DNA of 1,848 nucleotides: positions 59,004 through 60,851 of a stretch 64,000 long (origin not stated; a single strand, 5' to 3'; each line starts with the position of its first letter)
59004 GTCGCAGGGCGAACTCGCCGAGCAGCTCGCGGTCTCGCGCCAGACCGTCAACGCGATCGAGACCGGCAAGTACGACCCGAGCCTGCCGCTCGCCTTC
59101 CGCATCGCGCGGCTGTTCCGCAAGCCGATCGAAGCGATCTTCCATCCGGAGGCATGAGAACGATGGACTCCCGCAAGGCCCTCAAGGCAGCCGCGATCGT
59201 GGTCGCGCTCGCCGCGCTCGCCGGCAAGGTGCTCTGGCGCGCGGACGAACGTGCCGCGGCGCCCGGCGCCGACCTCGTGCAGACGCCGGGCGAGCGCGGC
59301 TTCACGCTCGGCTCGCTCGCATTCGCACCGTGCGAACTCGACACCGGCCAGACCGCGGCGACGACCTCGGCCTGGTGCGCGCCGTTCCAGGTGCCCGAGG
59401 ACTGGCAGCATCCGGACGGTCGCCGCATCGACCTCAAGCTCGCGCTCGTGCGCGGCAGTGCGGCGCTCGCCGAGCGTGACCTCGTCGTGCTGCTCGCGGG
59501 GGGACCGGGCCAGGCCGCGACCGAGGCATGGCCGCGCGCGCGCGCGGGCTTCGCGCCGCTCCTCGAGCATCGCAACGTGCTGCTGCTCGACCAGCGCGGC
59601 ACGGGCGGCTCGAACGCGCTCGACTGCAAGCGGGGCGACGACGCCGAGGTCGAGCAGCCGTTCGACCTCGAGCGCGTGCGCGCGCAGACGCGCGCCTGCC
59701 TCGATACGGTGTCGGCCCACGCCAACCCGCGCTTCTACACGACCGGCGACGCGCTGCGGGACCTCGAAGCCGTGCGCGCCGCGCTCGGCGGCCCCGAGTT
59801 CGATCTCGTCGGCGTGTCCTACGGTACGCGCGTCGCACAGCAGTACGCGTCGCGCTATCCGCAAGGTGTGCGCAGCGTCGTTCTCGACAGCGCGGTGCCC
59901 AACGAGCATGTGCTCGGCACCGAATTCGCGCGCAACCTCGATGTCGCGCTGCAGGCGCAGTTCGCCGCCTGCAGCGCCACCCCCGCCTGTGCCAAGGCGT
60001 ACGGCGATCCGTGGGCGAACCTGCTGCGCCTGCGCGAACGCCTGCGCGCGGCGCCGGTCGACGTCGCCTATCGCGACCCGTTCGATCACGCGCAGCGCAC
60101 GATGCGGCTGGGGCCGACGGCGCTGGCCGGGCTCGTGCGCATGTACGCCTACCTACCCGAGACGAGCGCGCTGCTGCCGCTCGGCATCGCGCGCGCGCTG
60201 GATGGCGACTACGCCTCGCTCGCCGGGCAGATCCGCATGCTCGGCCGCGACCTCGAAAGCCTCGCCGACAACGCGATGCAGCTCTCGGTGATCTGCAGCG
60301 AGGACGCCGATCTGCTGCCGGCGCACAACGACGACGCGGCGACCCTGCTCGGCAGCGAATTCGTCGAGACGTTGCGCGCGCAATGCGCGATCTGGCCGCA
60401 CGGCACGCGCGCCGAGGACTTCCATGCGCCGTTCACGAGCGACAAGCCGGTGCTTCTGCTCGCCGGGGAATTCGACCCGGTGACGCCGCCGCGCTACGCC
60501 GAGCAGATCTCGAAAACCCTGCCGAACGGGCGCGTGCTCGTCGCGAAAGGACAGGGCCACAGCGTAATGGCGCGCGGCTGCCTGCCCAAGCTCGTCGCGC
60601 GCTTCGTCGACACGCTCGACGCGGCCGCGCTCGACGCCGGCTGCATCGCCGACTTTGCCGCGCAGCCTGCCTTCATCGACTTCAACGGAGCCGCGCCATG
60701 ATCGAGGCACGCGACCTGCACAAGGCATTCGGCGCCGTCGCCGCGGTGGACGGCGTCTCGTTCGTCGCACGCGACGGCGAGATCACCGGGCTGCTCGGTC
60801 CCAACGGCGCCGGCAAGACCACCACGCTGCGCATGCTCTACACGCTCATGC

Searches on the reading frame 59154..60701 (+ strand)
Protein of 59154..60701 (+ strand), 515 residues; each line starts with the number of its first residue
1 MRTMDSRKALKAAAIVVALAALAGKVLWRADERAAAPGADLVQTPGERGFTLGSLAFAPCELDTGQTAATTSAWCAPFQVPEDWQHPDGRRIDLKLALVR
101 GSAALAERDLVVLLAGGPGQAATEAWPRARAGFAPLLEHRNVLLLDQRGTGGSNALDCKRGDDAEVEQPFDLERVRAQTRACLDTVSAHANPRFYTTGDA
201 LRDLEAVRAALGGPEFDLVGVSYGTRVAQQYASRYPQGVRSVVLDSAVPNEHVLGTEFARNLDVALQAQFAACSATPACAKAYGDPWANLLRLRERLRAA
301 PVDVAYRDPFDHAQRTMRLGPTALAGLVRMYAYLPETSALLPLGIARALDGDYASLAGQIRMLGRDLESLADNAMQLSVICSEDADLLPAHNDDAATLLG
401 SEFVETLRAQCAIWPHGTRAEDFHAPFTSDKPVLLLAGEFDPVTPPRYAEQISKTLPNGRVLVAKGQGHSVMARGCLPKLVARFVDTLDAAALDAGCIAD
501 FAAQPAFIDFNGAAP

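Call 62: search_protein_families(library=pfam, proteins=[window:59154-60701:+], max_evalue=0.001)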
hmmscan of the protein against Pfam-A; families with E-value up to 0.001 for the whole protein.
window:59154-60701:+ (515 aa): 3 families
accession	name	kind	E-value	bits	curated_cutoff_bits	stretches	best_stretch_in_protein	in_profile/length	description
PF00561.26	Abhydrolase_1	-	6.5e-27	95.2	25.8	1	110-471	2-240/245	alpha/beta hydrolase fold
PF08386.16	Abhydrolase_4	-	1.3e-16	61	21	1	405-497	9-103/103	TAP-like protein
PF12146.15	Hydrolase_4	-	2.9e-05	24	27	0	431-472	192-235/239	Serine aminopeptidase, S33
